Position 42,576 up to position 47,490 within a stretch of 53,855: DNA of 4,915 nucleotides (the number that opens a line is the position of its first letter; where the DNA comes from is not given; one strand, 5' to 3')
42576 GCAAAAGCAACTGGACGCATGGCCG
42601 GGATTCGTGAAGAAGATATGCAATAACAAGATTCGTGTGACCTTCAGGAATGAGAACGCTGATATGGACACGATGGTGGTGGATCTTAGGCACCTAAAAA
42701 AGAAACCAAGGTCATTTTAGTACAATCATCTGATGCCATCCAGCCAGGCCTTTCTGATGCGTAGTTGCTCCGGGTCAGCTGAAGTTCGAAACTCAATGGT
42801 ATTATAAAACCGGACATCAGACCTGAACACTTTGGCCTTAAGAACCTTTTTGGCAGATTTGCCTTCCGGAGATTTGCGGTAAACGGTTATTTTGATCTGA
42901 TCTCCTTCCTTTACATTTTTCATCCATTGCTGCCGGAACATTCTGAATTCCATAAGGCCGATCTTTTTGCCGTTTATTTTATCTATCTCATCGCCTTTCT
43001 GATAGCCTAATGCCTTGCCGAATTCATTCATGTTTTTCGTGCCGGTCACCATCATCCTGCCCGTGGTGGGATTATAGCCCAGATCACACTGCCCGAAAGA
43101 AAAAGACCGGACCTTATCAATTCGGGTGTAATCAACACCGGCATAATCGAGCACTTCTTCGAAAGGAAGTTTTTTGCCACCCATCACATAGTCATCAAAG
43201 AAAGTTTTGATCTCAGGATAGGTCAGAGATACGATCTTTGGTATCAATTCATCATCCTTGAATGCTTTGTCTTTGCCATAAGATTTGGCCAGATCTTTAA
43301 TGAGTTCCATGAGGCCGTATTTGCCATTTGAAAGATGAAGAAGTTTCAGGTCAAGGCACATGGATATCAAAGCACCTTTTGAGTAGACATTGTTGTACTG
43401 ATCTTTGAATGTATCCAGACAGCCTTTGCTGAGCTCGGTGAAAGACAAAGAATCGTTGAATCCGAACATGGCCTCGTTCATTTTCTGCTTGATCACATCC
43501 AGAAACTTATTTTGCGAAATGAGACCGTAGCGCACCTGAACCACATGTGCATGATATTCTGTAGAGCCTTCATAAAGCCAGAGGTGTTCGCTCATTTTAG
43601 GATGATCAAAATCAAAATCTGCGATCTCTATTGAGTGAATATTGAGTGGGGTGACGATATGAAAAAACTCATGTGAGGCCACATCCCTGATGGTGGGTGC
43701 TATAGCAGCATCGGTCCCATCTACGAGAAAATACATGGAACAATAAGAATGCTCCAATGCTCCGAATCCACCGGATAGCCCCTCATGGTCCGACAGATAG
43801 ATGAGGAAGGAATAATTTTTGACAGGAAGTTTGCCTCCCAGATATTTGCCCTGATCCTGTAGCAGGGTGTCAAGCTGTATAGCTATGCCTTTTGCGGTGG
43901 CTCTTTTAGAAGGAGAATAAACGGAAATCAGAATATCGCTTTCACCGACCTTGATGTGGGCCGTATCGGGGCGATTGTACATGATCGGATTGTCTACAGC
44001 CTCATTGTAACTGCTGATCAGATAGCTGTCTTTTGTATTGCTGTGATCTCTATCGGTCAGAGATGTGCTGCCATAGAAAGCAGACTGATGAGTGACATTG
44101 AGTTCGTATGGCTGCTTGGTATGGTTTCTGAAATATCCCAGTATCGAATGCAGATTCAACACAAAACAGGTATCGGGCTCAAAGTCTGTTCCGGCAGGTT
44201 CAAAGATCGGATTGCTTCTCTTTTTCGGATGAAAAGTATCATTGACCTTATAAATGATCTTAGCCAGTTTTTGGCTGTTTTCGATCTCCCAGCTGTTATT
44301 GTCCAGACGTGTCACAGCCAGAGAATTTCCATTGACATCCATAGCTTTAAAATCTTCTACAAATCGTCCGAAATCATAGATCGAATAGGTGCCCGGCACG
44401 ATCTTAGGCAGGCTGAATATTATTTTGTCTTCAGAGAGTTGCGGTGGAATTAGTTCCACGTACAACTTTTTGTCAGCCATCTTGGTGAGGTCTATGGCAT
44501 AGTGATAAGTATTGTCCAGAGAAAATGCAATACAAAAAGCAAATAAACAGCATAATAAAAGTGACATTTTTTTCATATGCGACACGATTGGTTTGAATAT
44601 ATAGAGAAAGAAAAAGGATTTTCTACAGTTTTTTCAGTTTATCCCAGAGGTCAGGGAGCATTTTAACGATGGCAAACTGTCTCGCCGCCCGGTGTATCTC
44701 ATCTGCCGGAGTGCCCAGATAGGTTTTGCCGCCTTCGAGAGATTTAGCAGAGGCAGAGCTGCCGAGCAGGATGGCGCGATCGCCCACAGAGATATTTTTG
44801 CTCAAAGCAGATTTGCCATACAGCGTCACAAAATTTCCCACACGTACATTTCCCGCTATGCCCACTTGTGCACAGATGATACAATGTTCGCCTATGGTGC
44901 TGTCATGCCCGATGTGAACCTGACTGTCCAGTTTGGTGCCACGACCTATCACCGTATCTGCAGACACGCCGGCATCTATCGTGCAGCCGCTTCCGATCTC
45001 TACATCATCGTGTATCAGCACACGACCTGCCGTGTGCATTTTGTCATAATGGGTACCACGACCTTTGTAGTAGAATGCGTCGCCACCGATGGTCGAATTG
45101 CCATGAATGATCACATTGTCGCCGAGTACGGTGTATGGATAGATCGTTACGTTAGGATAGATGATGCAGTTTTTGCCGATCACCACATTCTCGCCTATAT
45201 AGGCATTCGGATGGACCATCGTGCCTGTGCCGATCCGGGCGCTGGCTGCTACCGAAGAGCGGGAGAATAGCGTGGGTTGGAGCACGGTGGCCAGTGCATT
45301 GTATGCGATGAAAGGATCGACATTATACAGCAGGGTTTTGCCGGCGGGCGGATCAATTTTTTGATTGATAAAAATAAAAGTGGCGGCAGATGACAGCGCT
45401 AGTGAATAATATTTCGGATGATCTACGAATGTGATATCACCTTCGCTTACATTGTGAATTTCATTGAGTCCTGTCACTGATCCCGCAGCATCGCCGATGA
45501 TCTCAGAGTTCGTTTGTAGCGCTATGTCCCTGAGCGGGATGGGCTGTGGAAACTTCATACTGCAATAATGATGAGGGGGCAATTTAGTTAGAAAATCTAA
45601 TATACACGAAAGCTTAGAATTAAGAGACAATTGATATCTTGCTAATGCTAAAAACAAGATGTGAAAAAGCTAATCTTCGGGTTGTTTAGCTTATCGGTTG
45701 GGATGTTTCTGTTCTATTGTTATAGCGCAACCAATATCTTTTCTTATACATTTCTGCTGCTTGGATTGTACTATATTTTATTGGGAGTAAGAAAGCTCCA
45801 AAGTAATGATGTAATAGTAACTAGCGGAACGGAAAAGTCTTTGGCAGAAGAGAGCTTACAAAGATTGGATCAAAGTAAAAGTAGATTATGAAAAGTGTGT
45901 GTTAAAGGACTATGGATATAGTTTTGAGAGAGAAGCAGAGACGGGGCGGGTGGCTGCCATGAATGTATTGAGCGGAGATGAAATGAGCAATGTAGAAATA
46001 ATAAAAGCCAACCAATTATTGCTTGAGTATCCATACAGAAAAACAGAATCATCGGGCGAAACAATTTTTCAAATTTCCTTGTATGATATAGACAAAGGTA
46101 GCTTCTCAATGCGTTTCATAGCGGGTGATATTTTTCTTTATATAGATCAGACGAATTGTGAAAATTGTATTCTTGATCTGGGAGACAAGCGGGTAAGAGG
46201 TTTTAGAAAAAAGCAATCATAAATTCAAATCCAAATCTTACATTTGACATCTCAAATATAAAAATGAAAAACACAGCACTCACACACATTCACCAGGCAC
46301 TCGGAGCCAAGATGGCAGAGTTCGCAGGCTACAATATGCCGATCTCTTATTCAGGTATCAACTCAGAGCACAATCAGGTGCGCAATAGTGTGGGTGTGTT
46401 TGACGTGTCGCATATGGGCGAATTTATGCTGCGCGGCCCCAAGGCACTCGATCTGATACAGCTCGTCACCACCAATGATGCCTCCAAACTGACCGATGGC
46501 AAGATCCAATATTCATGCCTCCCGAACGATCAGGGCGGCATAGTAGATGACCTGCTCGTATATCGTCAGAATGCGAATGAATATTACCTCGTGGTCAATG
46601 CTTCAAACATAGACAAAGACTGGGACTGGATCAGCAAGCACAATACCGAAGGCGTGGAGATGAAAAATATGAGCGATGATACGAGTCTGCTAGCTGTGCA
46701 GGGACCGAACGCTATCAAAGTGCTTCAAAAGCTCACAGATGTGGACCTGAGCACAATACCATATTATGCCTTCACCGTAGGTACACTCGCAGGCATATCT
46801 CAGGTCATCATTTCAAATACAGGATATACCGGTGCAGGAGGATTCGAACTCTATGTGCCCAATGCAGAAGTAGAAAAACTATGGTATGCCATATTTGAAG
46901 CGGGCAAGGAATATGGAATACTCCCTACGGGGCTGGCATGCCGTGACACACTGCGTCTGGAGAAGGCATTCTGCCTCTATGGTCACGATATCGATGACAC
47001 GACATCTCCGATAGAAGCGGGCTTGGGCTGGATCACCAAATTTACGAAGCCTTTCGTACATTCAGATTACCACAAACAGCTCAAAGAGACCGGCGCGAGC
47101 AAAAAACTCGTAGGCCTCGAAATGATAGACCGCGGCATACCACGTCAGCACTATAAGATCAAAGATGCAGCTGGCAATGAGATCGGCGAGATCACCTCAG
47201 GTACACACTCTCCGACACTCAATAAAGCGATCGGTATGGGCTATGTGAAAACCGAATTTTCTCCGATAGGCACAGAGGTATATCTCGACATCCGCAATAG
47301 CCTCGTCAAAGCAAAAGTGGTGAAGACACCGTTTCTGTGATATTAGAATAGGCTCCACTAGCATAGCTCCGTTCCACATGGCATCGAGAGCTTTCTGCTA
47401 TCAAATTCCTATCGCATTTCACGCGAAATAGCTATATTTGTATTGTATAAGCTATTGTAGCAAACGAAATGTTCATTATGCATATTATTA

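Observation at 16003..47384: Over-represented 14-bp palindromic motif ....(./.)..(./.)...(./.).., at least 12 copies, enriched at gene boundaries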

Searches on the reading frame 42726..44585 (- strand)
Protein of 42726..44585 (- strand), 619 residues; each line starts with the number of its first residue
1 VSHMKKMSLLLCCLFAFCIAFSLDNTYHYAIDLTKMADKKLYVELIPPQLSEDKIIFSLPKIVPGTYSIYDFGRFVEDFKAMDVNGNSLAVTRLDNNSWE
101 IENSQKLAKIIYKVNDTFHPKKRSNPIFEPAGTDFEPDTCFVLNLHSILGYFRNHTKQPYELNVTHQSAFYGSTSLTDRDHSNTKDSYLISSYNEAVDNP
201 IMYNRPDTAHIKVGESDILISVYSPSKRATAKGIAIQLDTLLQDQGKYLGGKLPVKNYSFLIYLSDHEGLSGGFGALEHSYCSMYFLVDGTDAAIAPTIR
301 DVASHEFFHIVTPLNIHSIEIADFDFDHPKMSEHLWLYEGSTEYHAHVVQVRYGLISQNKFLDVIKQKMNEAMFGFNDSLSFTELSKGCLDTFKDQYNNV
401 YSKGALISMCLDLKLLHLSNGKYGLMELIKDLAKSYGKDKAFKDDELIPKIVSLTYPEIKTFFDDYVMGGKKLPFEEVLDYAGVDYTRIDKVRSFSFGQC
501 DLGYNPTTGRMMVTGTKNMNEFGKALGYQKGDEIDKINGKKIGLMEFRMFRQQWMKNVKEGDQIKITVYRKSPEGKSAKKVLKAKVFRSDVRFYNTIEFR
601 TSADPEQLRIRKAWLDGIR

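Call 8: search_protein_families(library=pfam, proteins=[window:42726-44585:-])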
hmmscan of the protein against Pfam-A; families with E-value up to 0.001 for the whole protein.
window:42726-44585:- (619 aa): 2 families
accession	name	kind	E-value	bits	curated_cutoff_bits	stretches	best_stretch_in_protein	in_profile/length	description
PF17899.6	Peptidase_M61_N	-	1.2e-37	129.9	23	1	28-203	1-166/168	Peptidase M61 N-terminal domain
PF05299.18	Peptidase_M61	-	5.7e-16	59.4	22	1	300-406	3-117/118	M61 glycyl aminopeptidase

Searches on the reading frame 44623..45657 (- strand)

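Call 8: search_protein_families(library=pfam, proteins=[window:44623-45657:-])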
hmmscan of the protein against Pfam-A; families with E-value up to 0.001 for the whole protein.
window:44623-45657:- (344 aa): 5 families
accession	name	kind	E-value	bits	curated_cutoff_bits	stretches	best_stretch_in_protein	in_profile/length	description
PF00132.30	Hexapep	-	3.5e-27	93.4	27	3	140-172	2-34/36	Bacterial transferase hexapeptide (six repeats)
PF25084.1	LbH_EIF2B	-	2.4e-12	47.2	54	2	132-190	14-70/105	EIF2B subunit epsilon LbH domain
PF04613.19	LpxD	-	1.3e-09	38.2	30.8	1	61-123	4-68/70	UDP-3-O-[3-hydroxymyristoyl] glucosamine N-acyltransferase, LpxD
PF25087.1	GMPPB_C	-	3.2e-06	27.2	39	0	156-186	9-39/110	GMPPB C-terminal domain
PF14602.12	Hexapep_2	-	0.00085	19.4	27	0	154-190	4-32/34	Hexapeptide repeat of succinyl-transferase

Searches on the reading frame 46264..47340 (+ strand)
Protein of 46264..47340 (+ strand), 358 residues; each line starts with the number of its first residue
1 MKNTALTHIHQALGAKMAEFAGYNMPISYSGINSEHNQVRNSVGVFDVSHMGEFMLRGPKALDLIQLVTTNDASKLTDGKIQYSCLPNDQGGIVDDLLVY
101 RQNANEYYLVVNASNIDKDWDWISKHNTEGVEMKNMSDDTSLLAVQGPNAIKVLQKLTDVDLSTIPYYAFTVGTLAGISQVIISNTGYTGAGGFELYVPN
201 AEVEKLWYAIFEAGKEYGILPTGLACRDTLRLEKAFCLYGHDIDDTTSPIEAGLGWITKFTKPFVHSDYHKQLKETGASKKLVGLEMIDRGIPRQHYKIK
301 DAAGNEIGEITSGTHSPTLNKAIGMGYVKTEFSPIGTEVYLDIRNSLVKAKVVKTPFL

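Call 8: search_protein_families(library=pfam, proteins=[window:46264-47340:+])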
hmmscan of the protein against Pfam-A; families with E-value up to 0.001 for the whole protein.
window:46264-47340:+ (358 aa): 2 families
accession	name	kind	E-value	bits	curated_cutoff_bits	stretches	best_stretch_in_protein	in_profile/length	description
PF01571.26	GCV_T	-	2.1e-92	309.4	25.6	1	6-256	1-254/255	Aminomethyltransferase folate-binding domain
PF08669.17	GCV_T_C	-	3.4e-24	85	25.9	1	280-357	1-78/80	Glycine cleavage T-protein C-terminal barrel domain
